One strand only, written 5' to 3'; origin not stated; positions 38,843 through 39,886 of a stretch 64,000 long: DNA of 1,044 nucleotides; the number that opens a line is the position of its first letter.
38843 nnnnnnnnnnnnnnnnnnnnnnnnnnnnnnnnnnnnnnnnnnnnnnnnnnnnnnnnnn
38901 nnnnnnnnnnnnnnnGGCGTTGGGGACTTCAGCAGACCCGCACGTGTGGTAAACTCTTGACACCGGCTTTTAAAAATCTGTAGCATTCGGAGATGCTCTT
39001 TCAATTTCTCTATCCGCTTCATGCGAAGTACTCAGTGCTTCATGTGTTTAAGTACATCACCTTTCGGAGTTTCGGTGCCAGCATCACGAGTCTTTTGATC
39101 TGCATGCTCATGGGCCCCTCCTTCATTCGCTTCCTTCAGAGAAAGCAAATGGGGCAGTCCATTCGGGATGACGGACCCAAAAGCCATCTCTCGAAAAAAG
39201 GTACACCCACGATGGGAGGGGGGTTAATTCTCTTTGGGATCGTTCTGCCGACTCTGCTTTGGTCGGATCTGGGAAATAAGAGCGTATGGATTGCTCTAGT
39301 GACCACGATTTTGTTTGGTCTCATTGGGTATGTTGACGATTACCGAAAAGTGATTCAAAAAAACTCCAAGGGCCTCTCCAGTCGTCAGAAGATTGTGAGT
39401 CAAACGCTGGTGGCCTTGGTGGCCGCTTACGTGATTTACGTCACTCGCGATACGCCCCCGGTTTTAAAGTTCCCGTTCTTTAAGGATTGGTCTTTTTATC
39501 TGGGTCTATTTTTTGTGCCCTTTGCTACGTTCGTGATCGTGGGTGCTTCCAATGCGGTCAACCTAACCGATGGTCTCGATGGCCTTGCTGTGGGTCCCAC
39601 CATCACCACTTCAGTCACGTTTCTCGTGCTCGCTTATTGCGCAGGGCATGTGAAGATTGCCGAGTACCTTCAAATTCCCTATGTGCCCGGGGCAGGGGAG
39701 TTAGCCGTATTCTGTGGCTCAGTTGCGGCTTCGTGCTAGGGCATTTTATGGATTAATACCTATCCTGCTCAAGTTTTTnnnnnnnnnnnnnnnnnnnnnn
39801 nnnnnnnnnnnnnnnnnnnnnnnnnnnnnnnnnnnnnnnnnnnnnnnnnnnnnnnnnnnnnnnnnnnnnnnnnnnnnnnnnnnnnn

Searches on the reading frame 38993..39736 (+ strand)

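Call 34: search_protein_families(library=pfam, proteins=[window:38993-39736:+], max_evalue=0.001)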
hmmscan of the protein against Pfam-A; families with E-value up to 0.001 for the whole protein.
window:38993-39736:+ (248 aa): 1 family
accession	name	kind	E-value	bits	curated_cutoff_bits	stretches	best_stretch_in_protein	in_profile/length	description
PF00953.26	Glycos_transf_4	-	4.7e-22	79.1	27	1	99-225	2-117/160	Glycosyl transferase family 4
